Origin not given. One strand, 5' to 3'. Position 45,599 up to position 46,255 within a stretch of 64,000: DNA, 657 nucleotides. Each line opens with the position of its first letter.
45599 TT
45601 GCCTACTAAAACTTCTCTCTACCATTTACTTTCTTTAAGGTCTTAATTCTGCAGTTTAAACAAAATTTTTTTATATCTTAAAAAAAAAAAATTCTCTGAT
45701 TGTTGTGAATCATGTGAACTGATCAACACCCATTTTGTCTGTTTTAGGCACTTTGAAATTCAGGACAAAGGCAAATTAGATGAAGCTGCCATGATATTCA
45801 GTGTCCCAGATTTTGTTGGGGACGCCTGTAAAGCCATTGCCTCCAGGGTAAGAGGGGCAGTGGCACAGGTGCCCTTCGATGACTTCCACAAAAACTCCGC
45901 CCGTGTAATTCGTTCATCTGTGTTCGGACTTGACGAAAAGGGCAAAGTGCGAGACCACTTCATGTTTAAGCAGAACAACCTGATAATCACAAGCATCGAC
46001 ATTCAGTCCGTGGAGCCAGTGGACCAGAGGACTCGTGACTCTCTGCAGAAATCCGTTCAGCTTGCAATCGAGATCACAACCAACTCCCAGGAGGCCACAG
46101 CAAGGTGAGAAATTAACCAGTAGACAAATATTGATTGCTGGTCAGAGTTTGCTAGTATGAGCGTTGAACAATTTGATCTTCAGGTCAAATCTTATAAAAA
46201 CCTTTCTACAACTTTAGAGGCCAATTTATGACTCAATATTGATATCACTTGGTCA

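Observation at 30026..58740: A modular hairpin + (GTCY)n + satellite + conserved-tail element family in 10 or more copies, resembling bivalve pearl/Helentron-associated satellites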

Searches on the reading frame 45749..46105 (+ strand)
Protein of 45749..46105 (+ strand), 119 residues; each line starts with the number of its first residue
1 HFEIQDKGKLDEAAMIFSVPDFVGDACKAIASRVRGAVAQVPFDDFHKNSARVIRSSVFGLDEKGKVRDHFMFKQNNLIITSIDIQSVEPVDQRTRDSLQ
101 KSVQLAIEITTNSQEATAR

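Call 26: find_homologous_proteins(query=window:45749-46105:+, max_evalue=1e-20)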
Query seq(119 aa) (119 aa): 278 proteins with E <= 1e-20 among 574 candidates; the best 120 are listed.
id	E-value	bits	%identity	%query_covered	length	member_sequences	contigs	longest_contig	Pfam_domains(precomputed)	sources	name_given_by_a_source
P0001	1.5e-56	207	87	100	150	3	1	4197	PF11978.14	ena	-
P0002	5.3e-56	205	91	92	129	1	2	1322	PF11978.14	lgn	-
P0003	1.1e-54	201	82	100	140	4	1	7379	PF11978.14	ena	-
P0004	1.6e-53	197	82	100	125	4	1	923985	PF11978.14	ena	-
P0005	2.3e-49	184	78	99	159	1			PF11978.14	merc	-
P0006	3.0e-49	183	75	100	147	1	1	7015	PF11978.14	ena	-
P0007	4.0e-49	183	62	100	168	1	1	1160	PF11978.14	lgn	-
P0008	3.1e-48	180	80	90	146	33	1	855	PF11978.14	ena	-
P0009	3.4e-48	180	83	87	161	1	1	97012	PF11978.14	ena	-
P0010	7.7e-48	179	66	100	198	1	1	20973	PF11978.14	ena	-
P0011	1.6e-47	178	82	87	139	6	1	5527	PF11978.14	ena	-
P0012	4.6e-47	176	74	100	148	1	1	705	PF11978.14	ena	-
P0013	6.0e-47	176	81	87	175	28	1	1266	PF11978.14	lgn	-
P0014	8.7e-47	175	71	100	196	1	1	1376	PF17795.7,PF11978.14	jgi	-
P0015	5.7e-46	173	77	91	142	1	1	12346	PF11978.14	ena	-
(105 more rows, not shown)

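Call 40: find_encoding_contigs(protein=P0001, flank=2000, max_places=2)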
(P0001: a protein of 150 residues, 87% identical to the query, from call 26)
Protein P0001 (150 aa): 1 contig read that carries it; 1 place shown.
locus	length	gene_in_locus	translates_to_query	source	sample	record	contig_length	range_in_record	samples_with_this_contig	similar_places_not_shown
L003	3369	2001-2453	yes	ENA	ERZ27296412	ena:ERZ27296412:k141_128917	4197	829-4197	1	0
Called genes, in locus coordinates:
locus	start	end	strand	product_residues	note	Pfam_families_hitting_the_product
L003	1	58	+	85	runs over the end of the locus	PF01505:Vault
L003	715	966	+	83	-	-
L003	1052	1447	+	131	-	PF01505:Vault, PF17796:Vault_4, PF17795:Vault_3 (weak)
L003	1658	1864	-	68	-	-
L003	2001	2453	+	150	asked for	PF11978:MVP_shoulder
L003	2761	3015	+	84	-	-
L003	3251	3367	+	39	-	?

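Call 41: find_encoding_contigs(protein=P0004, flank=10000, max_places=2)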
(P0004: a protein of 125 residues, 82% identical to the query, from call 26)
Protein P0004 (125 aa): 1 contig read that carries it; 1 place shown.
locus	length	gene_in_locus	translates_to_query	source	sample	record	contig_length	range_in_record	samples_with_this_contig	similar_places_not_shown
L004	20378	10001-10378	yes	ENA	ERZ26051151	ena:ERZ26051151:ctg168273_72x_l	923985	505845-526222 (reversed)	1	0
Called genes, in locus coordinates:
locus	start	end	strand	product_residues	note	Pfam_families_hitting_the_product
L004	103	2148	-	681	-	PF09817:Zwilch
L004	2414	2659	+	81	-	-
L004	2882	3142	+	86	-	-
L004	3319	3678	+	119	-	-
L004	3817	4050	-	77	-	-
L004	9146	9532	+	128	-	-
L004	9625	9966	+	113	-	PF17795:Vault_3, PF11978:MVP_shoulder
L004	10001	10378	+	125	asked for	PF11978:MVP_shoulder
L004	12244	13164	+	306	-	-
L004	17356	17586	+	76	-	-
